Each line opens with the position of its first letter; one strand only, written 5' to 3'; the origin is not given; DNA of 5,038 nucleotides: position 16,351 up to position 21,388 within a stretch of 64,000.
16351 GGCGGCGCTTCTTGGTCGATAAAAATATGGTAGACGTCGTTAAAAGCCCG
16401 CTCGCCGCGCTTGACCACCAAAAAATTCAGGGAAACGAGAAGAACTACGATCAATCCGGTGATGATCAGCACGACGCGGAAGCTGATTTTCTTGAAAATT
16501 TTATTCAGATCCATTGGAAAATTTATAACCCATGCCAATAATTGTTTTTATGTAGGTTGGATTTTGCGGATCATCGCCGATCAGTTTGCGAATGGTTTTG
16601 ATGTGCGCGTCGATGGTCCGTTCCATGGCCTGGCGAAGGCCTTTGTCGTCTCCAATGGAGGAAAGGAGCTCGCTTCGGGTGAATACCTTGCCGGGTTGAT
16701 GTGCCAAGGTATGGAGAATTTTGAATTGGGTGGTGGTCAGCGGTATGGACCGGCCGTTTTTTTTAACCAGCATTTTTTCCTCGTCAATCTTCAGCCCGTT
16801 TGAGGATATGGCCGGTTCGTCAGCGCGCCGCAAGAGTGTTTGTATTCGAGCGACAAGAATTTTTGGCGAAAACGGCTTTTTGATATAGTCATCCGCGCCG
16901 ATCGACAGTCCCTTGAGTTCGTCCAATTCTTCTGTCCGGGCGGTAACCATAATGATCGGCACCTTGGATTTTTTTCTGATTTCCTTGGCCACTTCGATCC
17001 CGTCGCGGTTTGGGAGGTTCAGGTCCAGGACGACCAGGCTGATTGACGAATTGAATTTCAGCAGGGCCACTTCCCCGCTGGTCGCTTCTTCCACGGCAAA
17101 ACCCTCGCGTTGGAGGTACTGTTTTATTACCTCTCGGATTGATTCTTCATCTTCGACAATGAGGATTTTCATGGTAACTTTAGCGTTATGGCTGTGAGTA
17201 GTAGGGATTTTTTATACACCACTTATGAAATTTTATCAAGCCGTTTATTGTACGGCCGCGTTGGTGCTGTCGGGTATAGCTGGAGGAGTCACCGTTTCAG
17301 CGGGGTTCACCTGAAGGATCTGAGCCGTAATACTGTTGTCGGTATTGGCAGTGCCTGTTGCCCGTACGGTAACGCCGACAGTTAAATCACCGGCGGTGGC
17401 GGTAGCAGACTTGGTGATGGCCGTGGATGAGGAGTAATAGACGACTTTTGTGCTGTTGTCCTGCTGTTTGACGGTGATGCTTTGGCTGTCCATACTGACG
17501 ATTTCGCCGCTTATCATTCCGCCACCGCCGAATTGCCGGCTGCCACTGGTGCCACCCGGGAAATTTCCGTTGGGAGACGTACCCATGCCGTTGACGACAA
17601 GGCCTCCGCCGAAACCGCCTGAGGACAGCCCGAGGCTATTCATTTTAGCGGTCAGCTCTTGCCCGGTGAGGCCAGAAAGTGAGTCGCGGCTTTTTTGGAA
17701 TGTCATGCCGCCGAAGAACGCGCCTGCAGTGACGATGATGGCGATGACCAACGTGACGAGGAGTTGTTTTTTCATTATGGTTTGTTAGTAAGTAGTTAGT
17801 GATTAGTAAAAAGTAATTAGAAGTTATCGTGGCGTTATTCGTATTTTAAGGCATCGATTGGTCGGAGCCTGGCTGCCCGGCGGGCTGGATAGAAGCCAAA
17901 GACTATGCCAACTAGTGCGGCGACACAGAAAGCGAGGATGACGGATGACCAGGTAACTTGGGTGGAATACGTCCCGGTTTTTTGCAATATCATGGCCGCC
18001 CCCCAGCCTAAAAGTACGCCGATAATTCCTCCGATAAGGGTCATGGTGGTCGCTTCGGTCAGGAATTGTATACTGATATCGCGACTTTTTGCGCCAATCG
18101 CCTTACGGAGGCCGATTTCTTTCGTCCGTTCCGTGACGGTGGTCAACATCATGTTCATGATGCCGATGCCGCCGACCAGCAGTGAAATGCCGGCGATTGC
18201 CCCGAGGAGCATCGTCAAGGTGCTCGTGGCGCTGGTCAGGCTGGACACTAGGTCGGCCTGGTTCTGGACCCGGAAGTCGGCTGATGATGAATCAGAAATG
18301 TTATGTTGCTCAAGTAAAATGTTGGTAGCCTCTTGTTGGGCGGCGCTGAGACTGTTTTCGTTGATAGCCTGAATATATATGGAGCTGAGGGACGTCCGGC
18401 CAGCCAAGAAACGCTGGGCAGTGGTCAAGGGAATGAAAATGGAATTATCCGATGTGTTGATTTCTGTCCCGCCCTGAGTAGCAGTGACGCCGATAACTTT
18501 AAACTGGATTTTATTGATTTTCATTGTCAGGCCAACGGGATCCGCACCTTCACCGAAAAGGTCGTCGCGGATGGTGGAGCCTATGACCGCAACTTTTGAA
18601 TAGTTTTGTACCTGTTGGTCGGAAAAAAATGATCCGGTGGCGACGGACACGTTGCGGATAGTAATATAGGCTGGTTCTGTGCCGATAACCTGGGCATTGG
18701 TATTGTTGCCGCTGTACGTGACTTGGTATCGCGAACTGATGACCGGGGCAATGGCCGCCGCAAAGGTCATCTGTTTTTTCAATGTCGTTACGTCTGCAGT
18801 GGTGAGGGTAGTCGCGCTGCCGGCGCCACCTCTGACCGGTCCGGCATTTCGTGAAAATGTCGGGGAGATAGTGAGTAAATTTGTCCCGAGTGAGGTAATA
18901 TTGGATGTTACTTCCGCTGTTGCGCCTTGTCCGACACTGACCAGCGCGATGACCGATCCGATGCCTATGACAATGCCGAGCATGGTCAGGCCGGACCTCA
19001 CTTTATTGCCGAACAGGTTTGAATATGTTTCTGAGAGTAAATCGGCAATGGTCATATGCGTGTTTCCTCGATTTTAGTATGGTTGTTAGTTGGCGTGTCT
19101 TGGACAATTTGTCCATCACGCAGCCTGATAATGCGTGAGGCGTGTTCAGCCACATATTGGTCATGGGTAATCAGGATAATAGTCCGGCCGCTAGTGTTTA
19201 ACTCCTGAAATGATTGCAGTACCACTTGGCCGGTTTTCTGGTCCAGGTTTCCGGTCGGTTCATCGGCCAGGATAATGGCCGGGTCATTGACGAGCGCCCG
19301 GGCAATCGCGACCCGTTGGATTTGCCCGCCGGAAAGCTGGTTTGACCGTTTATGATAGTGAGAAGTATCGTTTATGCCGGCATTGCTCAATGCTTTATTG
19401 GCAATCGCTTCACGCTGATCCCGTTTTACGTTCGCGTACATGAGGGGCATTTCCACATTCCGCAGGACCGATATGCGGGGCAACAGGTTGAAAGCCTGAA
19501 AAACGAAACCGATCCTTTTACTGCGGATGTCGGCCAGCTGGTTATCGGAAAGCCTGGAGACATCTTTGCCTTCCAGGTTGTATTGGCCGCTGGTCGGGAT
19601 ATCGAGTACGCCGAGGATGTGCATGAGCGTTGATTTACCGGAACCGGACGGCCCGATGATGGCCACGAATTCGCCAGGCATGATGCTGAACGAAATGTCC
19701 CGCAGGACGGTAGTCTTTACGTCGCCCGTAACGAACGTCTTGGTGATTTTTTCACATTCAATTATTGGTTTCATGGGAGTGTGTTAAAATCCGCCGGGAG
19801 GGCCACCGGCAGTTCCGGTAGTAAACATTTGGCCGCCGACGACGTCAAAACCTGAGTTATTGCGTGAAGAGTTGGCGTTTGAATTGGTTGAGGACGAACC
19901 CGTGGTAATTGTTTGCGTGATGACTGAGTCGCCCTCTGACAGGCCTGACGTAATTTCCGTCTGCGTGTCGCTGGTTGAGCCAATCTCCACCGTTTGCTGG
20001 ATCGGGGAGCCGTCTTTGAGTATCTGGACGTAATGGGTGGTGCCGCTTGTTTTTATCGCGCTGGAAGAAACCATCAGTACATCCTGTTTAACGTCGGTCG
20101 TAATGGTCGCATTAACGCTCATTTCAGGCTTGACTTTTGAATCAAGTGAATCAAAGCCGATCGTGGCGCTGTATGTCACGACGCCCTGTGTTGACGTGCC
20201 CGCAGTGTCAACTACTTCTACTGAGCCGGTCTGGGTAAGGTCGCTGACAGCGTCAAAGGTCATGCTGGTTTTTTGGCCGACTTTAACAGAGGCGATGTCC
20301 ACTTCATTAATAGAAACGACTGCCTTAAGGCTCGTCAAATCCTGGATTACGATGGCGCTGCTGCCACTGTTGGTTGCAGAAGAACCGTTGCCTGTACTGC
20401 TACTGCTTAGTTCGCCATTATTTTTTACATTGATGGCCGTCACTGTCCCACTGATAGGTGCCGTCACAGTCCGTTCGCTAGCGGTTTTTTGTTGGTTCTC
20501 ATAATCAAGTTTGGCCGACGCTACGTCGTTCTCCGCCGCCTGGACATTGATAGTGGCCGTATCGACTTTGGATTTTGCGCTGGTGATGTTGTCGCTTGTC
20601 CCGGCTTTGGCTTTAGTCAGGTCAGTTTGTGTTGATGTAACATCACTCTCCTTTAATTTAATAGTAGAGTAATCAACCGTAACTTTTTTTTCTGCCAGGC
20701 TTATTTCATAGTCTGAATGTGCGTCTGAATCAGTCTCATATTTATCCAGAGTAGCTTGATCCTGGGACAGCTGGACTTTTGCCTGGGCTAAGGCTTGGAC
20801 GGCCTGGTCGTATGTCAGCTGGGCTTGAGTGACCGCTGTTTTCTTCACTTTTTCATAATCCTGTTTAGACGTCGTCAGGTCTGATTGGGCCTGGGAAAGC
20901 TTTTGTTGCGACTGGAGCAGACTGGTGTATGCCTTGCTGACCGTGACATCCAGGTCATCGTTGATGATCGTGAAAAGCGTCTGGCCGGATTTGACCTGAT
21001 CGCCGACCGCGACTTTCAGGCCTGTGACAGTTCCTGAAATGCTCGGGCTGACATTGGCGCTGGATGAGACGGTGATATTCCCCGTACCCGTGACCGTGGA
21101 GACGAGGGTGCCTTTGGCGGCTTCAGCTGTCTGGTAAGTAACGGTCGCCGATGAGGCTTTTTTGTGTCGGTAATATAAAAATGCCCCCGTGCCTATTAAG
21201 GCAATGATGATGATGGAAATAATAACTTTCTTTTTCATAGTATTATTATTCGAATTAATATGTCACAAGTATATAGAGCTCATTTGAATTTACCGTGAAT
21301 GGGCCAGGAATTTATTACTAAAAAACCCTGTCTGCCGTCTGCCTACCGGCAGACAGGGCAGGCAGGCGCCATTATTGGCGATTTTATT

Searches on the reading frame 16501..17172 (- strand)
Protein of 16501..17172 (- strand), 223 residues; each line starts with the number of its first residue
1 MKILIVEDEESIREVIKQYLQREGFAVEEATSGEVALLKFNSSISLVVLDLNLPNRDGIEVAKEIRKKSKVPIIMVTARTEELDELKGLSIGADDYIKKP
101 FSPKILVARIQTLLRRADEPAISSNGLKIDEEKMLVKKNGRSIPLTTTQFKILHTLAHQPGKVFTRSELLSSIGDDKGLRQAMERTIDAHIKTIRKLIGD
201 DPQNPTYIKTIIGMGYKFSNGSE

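Call 10: search_protein_families(library=pfam, proteins=[window:16501-17172:-], max_evalue=0.01)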
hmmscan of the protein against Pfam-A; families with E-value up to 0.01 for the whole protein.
window:16501-17172:- (223 aa): 2 families
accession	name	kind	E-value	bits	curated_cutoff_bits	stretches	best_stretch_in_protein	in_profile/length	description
PF00072.30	Response_reg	-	1.6e-29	102.8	30.2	1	3-111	1-111/111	Response regulator receiver domain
PF00486.34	Trans_reg_C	-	3.3e-21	75.6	26.2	1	140-218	1-77/77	Transcriptional regulatory protein, C terminal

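Call 79: list_cluster_members(proteins=[window:16501-17172:-, window:15363-16538:-, window:9076-10248:-, window:12441-12638:+, window:7598-8317:+, window:17245-17775:-, window:19052-19774:-, window:17835-19055:-, window:28666-29004:-, window:30832-32307:-])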
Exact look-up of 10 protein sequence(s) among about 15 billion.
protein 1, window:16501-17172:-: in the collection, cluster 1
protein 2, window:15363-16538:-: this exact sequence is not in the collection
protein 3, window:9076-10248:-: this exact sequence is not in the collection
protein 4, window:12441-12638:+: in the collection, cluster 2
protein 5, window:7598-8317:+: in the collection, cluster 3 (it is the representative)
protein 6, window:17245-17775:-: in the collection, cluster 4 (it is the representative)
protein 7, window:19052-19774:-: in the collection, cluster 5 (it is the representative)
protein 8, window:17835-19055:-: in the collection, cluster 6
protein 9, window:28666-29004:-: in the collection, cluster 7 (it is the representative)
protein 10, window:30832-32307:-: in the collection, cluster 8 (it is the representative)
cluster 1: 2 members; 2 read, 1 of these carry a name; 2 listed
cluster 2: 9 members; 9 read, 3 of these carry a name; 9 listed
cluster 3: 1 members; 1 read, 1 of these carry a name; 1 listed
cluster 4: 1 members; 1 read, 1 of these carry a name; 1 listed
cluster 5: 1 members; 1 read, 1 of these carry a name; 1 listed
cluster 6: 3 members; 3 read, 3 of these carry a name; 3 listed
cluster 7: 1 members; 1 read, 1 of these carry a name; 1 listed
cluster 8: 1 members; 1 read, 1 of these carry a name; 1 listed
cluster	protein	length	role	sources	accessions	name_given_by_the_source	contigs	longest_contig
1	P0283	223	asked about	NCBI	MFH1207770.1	MAG: response regulator transcription factor [Patescibacteria group bacterium]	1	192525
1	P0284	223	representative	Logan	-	-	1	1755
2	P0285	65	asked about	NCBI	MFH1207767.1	MAG: cold shock domain-containing protein [Patescibacteria group bacterium]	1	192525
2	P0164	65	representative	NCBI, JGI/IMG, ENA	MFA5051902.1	MAG: cold shock domain-containing protein [Patescibacteria group bacterium]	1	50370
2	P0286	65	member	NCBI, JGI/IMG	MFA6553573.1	MAG: cold shock domain-containing protein [Patescibacteria group bacterium] | CspA family cold shock protein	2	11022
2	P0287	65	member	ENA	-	-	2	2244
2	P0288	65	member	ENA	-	-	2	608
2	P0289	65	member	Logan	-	-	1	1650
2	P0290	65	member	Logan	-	-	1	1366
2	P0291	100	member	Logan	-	-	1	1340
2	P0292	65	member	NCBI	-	-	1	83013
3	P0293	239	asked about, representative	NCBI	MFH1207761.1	MAG: endonuclease/exonuclease/phosphatase family protein [Patescibacteria group bacterium]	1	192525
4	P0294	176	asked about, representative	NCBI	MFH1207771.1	MAG: hypothetical protein V1668_04160 [Patescibacteria group bacterium]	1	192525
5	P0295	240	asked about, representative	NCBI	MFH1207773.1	MAG: ABC transporter ATP-binding protein [Patescibacteria group bacterium]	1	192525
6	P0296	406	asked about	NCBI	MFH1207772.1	MAG: ABC transporter permease [Patescibacteria group bacterium]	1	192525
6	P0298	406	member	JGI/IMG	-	putative ABC transport system permease protein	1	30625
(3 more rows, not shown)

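Call 80: find_encoding_contigs(protein=P0298, flank=10000, max_places=4)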
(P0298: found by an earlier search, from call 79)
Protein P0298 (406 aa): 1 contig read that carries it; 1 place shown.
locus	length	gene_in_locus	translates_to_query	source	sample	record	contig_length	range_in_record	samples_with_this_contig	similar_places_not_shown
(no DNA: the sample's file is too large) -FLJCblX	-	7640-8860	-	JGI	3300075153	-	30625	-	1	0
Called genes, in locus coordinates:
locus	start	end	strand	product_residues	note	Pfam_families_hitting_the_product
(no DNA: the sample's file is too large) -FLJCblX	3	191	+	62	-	?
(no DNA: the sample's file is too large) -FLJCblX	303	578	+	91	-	PF14093:DUF4271 (weak)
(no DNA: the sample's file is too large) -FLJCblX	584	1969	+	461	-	-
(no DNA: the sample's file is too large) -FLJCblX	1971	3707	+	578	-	PF00884:Sulfatase (weak)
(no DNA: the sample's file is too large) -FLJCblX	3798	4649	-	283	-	PF03618:Kinase-PPPase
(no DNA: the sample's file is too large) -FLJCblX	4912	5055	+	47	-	-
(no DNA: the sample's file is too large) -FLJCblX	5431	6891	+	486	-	PF25917:BSH_RND, PF25919:BSH_CusB (weak), PF25973:BSH_CzcB (faint), PF25990:Beta-barrel_YknX, PF25989:YknX_C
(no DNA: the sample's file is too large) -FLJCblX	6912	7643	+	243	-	PF02463:SMC_N (faint), PF00005:ABC_tran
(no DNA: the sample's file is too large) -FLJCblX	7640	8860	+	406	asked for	PF12704:MacB_PCD, PF02687:FtsX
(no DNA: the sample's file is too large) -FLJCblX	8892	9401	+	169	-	PF18914:DUF5666 (weak)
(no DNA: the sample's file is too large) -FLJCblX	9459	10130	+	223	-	PF00072:Response_reg, PF00486:Trans_reg_C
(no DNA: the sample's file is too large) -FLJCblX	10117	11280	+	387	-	PF26769:HAMP_PhoQ (faint), PF00512:HisKA, PF02518:HATPase_c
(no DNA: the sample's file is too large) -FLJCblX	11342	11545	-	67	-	-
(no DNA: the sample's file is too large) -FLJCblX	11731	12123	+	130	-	-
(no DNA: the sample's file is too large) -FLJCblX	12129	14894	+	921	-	PF02861:Clp_N, PF00004:AAA, PF17871:AAA_lid_9, PF00004:AAA, PF00158:Sigma54_activat, PF07724:AAA_2, PF07728:AAA_5, PF10431:ClpB_D2-small, +9 more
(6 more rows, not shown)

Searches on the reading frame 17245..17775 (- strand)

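Call 10: search_protein_families(library=pfam, proteins=[window:17245-17775:-], max_evalue=0.01)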
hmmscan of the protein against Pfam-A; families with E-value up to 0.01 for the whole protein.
window:17245-17775:- (176 aa): 1 family
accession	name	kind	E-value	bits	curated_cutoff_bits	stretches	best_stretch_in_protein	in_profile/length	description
PF18914.6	DUF5666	-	0.0002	22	27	1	90-152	2-57/60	Domain of unknown function (DUF5666)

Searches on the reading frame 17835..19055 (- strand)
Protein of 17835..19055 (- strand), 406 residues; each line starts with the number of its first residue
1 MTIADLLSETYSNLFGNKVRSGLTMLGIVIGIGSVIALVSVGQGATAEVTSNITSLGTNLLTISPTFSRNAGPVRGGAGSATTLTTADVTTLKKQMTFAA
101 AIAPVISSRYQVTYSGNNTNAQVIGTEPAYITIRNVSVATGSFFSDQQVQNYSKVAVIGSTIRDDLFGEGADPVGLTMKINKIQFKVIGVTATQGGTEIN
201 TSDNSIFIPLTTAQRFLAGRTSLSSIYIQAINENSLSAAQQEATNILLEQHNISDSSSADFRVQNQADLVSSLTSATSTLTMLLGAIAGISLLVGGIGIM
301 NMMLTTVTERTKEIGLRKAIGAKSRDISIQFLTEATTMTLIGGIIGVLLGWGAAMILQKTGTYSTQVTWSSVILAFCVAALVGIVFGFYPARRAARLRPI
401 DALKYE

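Call 42: search_protein_families(library=pfam, proteins=[window:17835-19055:-], max_evalue=0.001)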
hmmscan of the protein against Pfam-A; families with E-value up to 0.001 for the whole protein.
window:17835-19055:- (406 aa): 2 families
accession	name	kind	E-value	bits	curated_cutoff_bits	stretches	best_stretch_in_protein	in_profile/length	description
PF12704.14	MacB_PCD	-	1.3e-47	163.2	27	1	21-245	1-206/207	MacB-like periplasmic core domain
PF02687.27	FtsX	-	8.3e-23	81.2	25.5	1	286-397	2-118/120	FtsX-like permease C-terminal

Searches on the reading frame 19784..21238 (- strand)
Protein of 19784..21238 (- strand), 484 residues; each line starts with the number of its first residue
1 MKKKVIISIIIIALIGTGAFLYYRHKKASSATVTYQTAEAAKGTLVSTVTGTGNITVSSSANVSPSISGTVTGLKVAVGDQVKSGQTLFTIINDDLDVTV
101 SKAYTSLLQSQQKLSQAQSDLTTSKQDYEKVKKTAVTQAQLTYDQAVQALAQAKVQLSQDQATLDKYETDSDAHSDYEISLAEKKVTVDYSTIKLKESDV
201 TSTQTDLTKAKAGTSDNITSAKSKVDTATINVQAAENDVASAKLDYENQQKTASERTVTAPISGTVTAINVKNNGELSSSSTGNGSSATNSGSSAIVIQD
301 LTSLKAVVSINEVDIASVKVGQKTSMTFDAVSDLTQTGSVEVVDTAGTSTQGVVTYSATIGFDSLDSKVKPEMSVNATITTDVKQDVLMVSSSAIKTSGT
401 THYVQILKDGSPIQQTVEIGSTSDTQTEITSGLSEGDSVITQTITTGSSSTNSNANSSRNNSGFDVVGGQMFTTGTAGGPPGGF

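Call 42: search_protein_families(library=pfam, proteins=[window:19784-21238:-], max_evalue=0.001)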
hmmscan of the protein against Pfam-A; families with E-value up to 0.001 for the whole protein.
window:19784-21238:- (484 aa): 5 families
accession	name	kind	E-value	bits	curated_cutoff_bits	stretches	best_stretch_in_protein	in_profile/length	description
PF16576.10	HlyD_D23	-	9.8e-16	58.1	30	2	183-374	39-213/214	Barrel-sandwich domain of CusB or HlyD membrane-fusion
PF13437.12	HlyD_3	-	1.2e-11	45.8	22.2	1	257-360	1-93/106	HlyD family secretion protein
PF13533.13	Biotin_lipoyl_2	-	1.9e-11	43.9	29.8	1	62-91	2-31/32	Biotin-lipoyl like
PF05896.17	NQRA_N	-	4.4e-05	24.1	25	0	63-90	31-58/94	NqrA N-terminal barrel-sandwich hybrid domain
PF00364.28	Biotin_lipoyl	-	8e-05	22.8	22.1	0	65-97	10-42/73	Biotin-requiring enzyme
